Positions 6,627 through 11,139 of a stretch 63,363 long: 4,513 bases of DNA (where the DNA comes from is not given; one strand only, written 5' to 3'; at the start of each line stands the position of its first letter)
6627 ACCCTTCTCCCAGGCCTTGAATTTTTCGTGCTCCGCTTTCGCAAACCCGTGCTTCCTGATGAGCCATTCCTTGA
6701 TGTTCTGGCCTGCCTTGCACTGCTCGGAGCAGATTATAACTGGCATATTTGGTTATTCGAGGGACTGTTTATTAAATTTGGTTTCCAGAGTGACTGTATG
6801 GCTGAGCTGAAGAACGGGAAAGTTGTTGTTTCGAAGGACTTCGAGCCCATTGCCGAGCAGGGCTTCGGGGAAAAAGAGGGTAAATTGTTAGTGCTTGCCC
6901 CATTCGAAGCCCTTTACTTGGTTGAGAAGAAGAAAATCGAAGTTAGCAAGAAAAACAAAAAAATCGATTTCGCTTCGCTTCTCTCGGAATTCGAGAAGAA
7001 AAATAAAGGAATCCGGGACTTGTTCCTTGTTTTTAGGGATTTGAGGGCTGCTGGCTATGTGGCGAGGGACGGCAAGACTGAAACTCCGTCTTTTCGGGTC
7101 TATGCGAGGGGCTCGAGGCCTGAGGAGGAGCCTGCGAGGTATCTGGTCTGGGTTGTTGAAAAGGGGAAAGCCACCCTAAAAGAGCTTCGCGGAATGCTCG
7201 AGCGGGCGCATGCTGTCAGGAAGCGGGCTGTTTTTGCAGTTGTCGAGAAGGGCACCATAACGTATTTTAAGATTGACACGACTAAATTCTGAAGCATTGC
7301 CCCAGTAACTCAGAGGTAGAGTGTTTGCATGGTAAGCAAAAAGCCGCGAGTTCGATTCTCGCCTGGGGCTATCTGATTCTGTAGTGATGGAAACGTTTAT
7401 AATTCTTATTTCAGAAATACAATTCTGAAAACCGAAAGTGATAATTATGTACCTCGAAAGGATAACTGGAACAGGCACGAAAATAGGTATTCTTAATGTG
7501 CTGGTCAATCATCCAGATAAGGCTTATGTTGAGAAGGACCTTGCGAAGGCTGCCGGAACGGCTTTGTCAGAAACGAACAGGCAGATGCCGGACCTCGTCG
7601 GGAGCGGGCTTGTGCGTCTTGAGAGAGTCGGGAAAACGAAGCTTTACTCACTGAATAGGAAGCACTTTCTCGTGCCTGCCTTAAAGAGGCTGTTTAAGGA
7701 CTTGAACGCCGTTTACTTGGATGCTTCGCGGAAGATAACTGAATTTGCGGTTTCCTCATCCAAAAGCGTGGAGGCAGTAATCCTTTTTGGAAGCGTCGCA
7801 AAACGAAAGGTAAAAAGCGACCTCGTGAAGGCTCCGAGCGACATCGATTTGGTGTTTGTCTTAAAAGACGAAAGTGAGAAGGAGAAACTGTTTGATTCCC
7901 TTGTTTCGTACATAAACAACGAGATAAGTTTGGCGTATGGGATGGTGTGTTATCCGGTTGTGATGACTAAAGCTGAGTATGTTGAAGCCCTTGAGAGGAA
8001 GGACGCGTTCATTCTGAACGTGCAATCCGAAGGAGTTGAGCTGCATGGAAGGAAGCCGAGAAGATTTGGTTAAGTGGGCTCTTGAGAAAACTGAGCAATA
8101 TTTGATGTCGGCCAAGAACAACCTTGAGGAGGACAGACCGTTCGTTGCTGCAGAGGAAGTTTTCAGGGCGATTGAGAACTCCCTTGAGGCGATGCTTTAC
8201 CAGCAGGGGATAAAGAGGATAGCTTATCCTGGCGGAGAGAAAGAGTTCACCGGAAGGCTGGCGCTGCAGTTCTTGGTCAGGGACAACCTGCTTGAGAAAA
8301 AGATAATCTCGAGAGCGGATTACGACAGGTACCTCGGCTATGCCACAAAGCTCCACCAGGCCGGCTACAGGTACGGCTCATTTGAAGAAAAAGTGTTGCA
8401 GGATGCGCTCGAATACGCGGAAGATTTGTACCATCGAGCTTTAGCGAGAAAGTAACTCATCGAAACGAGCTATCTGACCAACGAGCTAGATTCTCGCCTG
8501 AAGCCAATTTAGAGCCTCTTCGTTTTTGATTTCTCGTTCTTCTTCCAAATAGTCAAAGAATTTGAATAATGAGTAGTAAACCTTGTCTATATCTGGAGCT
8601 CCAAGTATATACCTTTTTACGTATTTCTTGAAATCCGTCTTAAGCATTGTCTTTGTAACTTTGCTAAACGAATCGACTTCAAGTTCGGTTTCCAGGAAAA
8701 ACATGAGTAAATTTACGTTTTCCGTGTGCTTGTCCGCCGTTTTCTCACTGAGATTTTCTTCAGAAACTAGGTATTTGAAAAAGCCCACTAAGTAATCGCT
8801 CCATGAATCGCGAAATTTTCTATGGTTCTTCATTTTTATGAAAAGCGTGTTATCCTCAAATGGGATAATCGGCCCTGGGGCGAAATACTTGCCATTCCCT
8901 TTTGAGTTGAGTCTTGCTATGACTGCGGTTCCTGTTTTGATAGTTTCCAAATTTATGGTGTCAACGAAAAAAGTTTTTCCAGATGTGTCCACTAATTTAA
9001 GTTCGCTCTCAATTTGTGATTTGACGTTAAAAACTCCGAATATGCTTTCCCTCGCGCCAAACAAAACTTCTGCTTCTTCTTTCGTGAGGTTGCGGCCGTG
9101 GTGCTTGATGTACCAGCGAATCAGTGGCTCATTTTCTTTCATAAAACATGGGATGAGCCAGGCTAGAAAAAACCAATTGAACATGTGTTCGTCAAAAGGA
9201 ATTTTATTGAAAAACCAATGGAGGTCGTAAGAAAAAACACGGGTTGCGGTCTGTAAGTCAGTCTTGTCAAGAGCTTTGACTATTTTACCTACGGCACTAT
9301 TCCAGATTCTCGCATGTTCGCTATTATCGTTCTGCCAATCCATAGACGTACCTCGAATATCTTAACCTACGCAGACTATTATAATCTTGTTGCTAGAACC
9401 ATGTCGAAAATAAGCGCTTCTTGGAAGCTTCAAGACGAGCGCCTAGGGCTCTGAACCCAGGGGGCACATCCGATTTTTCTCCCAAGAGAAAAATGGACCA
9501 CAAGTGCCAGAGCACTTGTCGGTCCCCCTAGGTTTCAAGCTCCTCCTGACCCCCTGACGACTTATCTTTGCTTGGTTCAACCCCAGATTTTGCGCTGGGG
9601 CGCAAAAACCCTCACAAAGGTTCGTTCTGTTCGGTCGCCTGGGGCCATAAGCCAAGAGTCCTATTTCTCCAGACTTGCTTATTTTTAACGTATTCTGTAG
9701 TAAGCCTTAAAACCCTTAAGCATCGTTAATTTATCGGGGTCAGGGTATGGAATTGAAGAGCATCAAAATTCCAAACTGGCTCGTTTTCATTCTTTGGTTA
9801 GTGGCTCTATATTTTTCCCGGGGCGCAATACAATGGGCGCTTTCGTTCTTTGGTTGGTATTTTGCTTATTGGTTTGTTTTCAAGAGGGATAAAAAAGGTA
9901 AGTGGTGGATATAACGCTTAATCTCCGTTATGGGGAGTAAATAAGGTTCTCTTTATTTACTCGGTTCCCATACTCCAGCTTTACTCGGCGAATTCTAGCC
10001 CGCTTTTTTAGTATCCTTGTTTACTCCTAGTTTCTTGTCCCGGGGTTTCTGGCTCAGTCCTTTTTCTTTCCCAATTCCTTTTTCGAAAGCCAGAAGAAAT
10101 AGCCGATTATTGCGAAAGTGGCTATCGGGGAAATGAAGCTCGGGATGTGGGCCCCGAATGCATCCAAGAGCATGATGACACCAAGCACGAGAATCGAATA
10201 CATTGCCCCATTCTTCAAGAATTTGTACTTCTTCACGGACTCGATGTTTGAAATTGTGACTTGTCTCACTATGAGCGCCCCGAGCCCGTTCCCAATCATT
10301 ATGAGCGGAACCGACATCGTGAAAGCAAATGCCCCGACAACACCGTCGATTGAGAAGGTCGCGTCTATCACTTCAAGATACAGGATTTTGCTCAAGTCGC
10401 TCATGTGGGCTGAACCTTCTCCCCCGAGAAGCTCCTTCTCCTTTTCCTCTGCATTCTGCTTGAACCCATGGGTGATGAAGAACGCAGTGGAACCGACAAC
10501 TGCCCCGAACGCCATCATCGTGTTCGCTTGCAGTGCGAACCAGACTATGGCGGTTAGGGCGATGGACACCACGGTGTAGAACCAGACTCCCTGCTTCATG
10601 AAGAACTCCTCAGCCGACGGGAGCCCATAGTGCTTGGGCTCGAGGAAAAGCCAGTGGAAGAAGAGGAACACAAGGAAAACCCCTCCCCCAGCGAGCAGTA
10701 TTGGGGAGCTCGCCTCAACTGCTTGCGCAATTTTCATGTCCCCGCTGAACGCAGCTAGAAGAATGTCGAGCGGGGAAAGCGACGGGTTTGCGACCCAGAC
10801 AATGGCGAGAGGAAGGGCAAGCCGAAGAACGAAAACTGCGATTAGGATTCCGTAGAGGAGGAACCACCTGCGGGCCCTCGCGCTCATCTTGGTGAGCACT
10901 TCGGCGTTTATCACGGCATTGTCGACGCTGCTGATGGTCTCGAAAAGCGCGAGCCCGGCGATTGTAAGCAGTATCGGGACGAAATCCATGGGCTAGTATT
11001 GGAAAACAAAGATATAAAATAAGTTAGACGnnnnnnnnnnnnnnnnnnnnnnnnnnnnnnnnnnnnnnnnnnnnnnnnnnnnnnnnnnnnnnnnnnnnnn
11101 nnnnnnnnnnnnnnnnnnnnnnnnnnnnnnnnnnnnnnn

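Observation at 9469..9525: Two copies of a ~57-nt double-hairpin element with compensatory stem substitutions (second copy at 43517-43574, minus strand)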

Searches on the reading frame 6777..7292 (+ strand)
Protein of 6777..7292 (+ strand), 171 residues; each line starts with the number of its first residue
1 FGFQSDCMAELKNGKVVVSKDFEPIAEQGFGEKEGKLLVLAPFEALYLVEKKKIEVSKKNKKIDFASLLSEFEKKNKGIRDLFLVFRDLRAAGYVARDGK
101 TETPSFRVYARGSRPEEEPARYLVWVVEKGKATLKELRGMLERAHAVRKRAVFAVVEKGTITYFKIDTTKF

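Call 38: search_protein_families(library=pfam, proteins=[window:6777-7292:+], max_evalue=0.01)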
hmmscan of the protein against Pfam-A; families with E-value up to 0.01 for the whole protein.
window:6777-7292:+ (171 aa): 3 families
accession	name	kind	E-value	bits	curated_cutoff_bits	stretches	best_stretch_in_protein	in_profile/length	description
PF01974.23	tRNA_int_endo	-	3.3e-16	59.6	27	1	82-163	4-85/85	tRNA intron endonuclease, catalytic C-terminal domain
PF02778.19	tRNA_int_endo_N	-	4.5e-13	49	21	1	9-69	3-67/67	tRNA intron endonuclease, N-terminal domain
PF12928.12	tRNA_int_end_N2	-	0.0047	17.4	24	0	29-56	39-67/69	tRNA-splicing endonuclease subunit sen54 N-term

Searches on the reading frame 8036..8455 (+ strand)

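Call 38: search_protein_families(library=pfam, proteins=[window:8036-8455:+], max_evalue=0.01)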
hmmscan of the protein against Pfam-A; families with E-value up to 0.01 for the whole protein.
window:8036-8455:+ (139 aa): 2 families
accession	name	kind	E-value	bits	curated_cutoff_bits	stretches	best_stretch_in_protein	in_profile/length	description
PF05942.16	PaREP1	-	1.6e-05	25.2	24.4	1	16-131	3-114/115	Archaeal PaREP1/PaREP8 family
PF05168.19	HEPN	-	0.0039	17.8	22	0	13-133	2-112/117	HEPN domain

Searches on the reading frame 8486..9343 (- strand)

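Call 38: search_protein_families(library=pfam, proteins=[window:8486-9343:-], max_evalue=0.01)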
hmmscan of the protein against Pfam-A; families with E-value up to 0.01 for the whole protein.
window:8486-9343:- (285 aa): 1 family
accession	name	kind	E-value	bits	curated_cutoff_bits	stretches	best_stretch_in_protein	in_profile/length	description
PF02899.23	Phage_int_SAM_1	-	0.0016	19.1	22.3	1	187-266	3-79/83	Phage integrase, N-terminal SAM-like domain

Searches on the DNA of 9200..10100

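Call 14: search_rna_families(source=window, start=9200, end=10100, threshold=evalue, max_evalue=10, show_alignments=3)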
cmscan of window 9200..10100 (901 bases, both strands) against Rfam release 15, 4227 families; matches with E-value up to 10: 0.
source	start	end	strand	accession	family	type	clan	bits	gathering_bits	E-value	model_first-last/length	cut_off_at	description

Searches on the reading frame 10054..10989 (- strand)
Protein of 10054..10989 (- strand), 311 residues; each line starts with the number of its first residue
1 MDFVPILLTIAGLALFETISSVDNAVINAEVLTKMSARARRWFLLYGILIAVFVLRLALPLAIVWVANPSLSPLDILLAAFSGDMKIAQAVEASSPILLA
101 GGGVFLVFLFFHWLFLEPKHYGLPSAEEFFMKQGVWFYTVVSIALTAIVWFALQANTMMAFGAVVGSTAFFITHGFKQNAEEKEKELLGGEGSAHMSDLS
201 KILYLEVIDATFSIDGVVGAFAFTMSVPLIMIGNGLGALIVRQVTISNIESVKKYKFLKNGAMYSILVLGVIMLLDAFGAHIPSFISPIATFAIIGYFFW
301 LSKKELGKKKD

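Call 38: search_protein_families(library=pfam, proteins=[window:10054-10989:-], max_evalue=0.01)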
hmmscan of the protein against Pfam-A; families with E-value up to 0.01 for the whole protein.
window:10054-10989:- (311 aa): 2 families
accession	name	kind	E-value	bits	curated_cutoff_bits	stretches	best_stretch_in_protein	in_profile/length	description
PF04332.21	DUF475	-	3.3e-48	165.5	27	1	22-302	1-286/293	Protein of unknown function (DUF475)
PF03741.22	TerC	-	1.1e-17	64.8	27.8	2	133-276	36-177/178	Integral membrane protein TerC family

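Call 47: find_homologous_proteins(query=window:10054-10989:-, max_evalue=1e-30)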
Query window:10054-10989:- (311 aa): 8000 proteins with E <= 1e-30 among 8000 candidates; the best 120 are listed.
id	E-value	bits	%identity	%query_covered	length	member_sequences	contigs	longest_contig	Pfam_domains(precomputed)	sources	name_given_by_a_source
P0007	7.5e-194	661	100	100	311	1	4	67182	PF04332.22,PF03741.23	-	-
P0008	4.5e-186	635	95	100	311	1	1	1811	PF04332.22,PF03741.23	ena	-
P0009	2.7e-175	600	89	100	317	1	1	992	PF04332.22,PF03741.23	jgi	jgi:uncharacterized protein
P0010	7.0e-175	599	89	100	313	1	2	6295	PF04332.22,PF03741.23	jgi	jgi:hypothetical protein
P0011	4.4e-160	550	81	98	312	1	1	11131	PF04332.22,PF03741.23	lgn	-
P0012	3.5e-156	537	80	98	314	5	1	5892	PF04332.22,PF03741.23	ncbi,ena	-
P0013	9.7e-156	536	79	99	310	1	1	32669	PF04332.22,PF03741.23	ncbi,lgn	-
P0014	6.6e-154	530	79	99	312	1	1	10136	PF04332.22,PF03741.23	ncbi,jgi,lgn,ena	ncbi:MAG: DUF475 domain-containing protein [Candidatus Micrarchaeia archaeon]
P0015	1.1e-152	526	78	100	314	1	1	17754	PF04332.22,PF03741.23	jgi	jgi:uncharacterized protein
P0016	4.0e-150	517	76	99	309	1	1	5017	PF04332.22,PF03741.23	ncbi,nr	ncbi:DUF475 domain-containing protein [Candidatus Micrarchaeota archaeon]|nr:DUF475 domain-containin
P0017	1.8e-149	515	75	98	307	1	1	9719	PF04332.22,PF03741.23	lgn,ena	-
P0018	2.4e-149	515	75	98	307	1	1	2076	PF04332.22,PF03741.23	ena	-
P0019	3.5e-149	514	75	98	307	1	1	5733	PF04332.22,PF03741.23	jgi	-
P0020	4.2e-149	514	75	98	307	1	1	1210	PF04332.22,PF03741.23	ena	-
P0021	1.8e-145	502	73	99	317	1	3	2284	PF04332.22,PF03741.23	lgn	-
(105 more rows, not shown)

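Call 48: find_encoding_contigs(protein=P0010, flank=6000, max_places=2)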
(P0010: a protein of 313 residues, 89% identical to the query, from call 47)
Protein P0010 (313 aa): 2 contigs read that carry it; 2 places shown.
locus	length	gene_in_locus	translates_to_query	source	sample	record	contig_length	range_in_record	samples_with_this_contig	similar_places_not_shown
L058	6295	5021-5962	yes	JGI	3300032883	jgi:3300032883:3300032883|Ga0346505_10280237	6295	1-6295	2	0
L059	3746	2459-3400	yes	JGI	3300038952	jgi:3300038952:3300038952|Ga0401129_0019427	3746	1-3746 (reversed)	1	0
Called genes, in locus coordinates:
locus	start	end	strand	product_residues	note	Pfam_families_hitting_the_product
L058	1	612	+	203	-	PF18297:NFACT-R_2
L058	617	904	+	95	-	-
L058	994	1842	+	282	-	PF12849:PBP_like_2, PF13531:SBP_bac_11, PF01547:SBP_bac_1 (weak), PF12727:PBP_like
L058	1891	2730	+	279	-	PF00528:BPD_transp_1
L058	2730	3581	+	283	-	PF00528:BPD_transp_1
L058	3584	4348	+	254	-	PF00005:ABC_tran, PF02463:SMC_N (faint), PF13304:AAA_21 (faint)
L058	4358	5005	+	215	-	PF01895:PhoU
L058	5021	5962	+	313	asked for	PF03741:TerC, PF04332:DUF475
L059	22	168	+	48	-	-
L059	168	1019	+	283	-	PF00528:BPD_transp_1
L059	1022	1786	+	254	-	PF00005:ABC_tran, PF02463:SMC_N (faint), PF13304:AAA_21 (faint)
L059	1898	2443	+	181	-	PF01895:PhoU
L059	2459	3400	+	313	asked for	PF03741:TerC, PF04332:DUF475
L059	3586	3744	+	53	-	?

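Call 49: find_encoding_contigs(protein=P0011, flank=6000, max_places=2)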
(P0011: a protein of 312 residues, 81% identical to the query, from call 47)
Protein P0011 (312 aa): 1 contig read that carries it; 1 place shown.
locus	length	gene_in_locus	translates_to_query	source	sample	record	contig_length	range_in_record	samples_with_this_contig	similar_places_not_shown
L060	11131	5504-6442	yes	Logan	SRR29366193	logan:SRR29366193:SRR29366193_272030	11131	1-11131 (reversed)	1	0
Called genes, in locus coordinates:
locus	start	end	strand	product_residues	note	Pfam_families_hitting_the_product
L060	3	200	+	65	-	?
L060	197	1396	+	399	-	PF12704:MacB_PCD, PF02687:FtsX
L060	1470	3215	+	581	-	PF04068:Fer4_RLI (weak), PF12797:Fer4_2 (faint), PF12837:Fer4_6 (faint), PF00005:ABC_tran, PF02463:SMC_N (faint), PF09818:ABC_ATPase (faint), PF13304:AAA_21 (faint), PF00005:ABC_tran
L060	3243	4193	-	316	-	-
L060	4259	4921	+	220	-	PF01135:PCMT, PF13847:Methyltransf_31 (weak), PF13649:Methyltransf_25 (faint)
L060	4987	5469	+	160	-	-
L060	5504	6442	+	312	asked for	PF03741:TerC, PF04332:DUF475, PF03741:TerC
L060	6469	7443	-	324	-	PF01595:CNNM, PF00571:CBS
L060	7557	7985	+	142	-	-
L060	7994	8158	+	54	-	-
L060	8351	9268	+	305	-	PF03358:FMN_red, PF02525:Flavodoxin_2 (weak)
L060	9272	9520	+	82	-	PF10967:DUF2769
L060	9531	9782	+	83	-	-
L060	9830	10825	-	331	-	-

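Call 50: find_encoding_contigs(protein=P0013, flank=6000, max_places=2)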
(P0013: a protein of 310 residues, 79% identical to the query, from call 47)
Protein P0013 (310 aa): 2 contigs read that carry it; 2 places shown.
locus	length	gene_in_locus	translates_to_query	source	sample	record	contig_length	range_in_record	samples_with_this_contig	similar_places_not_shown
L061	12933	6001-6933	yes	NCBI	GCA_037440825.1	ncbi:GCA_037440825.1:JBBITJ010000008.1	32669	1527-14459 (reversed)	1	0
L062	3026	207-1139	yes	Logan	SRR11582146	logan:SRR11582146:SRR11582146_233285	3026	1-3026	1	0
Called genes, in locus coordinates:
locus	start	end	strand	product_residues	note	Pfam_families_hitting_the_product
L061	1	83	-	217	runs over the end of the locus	PF00633:HHH (faint), PF02732:ERCC4, PF12826:HHH_2, PF14520:HHH_5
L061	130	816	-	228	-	-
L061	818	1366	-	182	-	-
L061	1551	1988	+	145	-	-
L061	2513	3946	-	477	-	PF20030:bpMoxR (weak), PF00158:Sigma54_activat (faint), PF00493:MCM (faint), PF01078:Mg_chelatase, PF05496:RuvB_N (faint), PF00004:AAA (faint), PF07728:AAA_5 (faint), PF13401:AAA_22 (faint)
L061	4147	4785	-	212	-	PF13192:Thioredoxin_3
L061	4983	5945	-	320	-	-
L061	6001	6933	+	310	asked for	PF03741:TerC, PF04332:DUF475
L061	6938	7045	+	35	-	PF28474:DUF8412 (weak)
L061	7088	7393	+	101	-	PF13376:OmdA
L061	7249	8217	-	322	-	PF01595:CNNM, PF00571:CBS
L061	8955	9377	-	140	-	PF13412:HTH_24, PF08279:HTH_11 (weak), PF13404:HTH_AsnC-type, PF22451:NirdL-like_HTH (weak), PF01037:AsnC_trans_reg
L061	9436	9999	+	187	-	PF00578:AhpC-TSA, PF08534:Redoxin, PF10417:1-cysPrx_C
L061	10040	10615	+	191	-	PF02777:Sod_Fe_C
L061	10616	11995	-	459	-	-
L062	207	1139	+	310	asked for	PF03741:TerC, PF04332:DUF475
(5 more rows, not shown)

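Call 85: find_encoding_contigs(protein=P0008, flank=3000, max_places=3)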
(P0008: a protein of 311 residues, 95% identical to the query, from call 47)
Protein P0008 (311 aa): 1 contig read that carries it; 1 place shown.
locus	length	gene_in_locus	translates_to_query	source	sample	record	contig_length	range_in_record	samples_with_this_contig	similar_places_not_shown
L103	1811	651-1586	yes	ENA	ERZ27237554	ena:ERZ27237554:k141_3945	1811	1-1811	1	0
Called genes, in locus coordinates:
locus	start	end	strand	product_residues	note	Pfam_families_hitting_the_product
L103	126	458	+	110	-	PF01906:YbjQ_1, PF23025:YbjQ_2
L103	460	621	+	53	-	-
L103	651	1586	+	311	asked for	PF03741:TerC (weak), PF04332:DUF475, PF03741:TerC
